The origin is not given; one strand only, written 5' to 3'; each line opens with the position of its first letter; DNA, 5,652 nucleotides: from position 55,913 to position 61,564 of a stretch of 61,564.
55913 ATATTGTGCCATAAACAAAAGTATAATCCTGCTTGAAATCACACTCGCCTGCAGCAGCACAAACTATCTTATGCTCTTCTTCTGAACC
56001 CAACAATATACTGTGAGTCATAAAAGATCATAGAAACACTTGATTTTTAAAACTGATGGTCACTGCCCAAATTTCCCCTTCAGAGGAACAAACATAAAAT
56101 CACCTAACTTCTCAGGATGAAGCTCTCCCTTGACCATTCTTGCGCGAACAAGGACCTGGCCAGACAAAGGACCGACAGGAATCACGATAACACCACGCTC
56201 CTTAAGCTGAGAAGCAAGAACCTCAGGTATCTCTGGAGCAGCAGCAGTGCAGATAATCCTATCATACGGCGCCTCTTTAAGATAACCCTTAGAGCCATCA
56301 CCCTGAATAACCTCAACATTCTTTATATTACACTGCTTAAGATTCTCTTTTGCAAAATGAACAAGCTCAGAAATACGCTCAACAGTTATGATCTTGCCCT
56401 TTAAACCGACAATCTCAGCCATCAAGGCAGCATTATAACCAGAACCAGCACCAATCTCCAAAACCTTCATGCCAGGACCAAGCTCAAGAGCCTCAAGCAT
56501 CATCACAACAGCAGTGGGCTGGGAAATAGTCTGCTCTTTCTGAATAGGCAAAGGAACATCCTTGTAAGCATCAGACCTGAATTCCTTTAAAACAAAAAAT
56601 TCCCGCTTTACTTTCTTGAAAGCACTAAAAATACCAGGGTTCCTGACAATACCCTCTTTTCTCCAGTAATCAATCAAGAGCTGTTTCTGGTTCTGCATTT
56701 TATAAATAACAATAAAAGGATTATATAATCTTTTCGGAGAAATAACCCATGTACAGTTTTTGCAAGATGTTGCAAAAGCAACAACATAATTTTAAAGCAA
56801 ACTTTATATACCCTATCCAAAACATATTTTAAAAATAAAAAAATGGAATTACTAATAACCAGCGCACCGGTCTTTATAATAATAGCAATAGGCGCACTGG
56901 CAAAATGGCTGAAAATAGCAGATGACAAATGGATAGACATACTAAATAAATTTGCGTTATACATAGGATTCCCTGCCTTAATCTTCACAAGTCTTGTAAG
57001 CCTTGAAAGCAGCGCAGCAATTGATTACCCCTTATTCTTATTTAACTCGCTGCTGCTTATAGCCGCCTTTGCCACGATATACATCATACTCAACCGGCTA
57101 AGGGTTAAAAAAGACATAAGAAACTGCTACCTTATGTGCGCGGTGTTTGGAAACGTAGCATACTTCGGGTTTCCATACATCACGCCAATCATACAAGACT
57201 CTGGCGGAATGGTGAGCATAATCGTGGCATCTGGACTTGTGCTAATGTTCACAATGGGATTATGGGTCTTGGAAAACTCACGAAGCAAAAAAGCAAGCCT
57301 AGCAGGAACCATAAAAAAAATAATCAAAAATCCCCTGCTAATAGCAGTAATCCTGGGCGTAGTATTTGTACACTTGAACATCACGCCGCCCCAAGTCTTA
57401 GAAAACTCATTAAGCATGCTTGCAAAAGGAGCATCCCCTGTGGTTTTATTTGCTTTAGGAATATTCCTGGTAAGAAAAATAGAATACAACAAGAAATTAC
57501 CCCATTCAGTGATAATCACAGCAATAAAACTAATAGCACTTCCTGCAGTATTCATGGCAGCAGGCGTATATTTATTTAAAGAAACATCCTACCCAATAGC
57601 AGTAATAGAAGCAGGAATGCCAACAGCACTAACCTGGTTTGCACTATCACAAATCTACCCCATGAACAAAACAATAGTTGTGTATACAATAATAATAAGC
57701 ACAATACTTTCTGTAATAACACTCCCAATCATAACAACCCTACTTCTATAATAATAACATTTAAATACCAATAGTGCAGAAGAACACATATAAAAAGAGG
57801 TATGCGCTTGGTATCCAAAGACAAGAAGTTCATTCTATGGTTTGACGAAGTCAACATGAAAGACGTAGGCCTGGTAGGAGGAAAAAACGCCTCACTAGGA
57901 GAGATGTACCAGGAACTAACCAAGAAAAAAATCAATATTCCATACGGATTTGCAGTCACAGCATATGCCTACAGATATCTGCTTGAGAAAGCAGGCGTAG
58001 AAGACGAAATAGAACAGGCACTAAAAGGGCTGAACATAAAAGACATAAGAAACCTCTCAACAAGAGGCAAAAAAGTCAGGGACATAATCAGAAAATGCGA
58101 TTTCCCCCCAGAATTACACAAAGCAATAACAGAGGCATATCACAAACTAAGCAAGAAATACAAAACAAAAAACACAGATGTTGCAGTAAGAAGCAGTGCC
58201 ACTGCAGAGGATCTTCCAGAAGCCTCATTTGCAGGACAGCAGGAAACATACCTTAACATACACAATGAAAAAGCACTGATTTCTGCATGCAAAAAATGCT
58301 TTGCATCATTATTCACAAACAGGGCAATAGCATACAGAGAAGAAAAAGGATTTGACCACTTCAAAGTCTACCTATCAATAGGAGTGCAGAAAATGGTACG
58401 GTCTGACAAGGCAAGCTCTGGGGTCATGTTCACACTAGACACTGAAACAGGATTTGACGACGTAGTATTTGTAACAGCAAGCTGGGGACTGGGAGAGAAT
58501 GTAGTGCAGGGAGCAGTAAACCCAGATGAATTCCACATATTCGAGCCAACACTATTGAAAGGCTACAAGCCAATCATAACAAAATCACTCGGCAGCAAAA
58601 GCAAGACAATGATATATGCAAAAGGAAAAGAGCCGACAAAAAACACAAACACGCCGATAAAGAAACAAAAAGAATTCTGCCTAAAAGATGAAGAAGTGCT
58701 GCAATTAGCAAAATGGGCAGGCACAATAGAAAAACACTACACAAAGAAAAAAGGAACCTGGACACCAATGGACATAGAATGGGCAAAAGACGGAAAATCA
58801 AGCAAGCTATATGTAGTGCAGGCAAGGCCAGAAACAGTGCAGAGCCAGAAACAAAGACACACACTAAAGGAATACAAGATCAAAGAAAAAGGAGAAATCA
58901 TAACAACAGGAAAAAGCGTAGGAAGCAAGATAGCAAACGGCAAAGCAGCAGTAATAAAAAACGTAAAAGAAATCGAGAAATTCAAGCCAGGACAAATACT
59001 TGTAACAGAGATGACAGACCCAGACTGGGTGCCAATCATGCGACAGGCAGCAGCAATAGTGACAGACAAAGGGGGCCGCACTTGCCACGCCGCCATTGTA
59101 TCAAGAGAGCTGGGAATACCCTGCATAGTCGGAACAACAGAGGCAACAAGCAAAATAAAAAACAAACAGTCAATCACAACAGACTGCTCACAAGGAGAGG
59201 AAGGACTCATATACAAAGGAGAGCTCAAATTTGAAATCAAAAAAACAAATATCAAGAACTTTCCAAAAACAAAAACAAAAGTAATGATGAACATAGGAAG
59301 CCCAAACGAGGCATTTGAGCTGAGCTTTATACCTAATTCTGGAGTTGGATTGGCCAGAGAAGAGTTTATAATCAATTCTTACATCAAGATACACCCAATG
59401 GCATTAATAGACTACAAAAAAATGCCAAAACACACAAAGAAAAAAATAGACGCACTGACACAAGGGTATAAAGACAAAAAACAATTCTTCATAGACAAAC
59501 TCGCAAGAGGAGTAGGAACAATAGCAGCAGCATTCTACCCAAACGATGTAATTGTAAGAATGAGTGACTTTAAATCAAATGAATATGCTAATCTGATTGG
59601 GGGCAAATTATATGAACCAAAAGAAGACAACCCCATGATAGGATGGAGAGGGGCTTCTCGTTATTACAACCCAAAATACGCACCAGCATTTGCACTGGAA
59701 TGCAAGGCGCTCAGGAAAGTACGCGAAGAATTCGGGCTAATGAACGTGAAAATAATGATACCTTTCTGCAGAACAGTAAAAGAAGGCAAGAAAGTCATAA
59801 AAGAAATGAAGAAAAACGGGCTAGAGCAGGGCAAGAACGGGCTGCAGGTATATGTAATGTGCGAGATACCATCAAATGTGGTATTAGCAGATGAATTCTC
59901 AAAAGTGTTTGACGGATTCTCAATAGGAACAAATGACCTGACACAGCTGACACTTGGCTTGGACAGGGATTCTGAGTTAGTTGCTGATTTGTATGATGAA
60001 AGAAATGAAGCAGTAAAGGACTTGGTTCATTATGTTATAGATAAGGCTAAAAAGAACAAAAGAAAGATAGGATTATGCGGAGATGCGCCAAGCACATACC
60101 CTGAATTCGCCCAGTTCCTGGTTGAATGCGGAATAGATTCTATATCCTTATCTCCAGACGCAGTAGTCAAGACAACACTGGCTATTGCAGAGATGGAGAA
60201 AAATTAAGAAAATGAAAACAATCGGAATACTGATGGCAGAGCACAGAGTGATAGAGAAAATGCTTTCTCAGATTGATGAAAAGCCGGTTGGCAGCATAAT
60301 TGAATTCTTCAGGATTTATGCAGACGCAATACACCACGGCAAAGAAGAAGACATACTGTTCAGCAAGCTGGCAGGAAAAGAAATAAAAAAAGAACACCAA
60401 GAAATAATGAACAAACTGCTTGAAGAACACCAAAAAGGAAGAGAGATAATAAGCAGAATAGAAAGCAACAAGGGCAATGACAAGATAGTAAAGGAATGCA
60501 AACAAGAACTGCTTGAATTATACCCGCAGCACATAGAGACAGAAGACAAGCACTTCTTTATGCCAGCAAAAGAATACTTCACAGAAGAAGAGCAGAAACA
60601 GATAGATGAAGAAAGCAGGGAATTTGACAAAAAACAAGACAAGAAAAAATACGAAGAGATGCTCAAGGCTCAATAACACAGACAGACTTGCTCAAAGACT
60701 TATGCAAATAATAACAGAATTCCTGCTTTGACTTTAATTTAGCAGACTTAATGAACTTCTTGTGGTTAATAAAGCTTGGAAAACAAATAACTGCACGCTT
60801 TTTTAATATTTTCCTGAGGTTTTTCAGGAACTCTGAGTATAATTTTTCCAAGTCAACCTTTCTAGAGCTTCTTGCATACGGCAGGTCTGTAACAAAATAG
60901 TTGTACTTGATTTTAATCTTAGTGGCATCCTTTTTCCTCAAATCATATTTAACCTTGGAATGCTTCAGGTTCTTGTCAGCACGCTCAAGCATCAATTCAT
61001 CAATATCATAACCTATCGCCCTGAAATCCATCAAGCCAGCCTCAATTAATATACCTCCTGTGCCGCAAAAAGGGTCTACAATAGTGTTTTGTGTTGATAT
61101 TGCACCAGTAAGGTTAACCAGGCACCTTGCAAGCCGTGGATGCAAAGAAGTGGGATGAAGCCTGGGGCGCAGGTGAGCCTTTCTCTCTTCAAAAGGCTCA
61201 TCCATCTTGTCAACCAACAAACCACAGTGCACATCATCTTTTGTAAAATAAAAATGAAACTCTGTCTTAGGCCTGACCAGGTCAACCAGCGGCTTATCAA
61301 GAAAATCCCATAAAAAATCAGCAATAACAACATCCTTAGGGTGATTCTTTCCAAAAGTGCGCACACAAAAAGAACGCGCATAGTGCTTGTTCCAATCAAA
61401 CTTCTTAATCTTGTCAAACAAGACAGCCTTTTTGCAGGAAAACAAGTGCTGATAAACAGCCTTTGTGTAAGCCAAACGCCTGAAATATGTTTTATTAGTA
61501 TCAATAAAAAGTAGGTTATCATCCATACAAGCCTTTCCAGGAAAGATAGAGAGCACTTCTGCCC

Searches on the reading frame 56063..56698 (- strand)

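Call 50: search_protein_families(library=pfam, proteins=[window:56063-56698:-], max_evalue=0.00001)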
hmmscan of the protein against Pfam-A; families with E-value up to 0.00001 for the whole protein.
window:56063-56698:- (212 aa): 5 families
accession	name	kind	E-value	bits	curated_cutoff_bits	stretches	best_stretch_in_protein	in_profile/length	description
PF01135.25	PCMT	-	3.1e-66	223.6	20.3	1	4-209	2-208/210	Protein-L-isoaspartate(D-aspartate) O-methyltransferase (PCMT)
PF13847.12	Methyltransf_31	-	5.8e-13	49.2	27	1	75-173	3-109/145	Methyltransferase domain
PF13649.12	Methyltransf_25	-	4.4e-09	37.3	27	1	79-153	1-73/97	Methyltransferase domain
PF01596.23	Methyltransf_3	-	3e-06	27.1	22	1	33-137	7-107/204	O-methyltransferase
PF00398.26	RrnaAD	-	3.2e-06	26.9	24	1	66-155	21-108/263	Ribosomal RNA adenine dimethylase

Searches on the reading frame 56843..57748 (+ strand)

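Call 50: search_protein_families(library=pfam, proteins=[window:56843-57748:+], max_evalue=0.00001)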
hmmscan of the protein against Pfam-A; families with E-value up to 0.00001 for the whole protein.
window:56843-57748:+ (302 aa): 1 family
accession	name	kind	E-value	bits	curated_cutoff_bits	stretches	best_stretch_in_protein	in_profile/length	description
PF03547.23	Mem_trans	-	5.9e-32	111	25.7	1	7-297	6-342/343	Membrane transport protein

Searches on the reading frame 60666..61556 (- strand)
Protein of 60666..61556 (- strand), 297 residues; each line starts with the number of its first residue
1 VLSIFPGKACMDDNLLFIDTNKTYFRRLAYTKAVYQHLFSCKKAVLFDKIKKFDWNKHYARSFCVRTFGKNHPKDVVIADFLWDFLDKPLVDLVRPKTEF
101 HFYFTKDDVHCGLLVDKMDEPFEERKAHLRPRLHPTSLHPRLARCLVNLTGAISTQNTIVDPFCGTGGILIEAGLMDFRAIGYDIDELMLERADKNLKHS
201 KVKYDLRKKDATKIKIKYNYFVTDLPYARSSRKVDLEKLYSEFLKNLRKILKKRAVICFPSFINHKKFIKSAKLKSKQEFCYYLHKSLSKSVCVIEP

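Call 50: search_protein_families(library=pfam, proteins=[window:60666-61556:-], max_evalue=0.00001)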
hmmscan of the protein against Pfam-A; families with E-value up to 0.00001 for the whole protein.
window:60666-61556:- (297 aa): 4 families
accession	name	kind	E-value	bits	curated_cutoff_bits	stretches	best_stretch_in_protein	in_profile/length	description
PF01170.24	UPF0020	-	9.3e-30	104.2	22.3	1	129-283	3-190/197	RMKL-like, methyltransferase domain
PF13847.12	Methyltransf_31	-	2.3e-09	37.5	27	1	155-279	3-127/145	Methyltransferase domain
PF01555.25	N6_N4_Mtase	-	1.1e-08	35.8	26.7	0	128-191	159-217/221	DNA methylase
PF13649.12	Methyltransf_25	-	1.8e-06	29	27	1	159-231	1-73/97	Methyltransferase domain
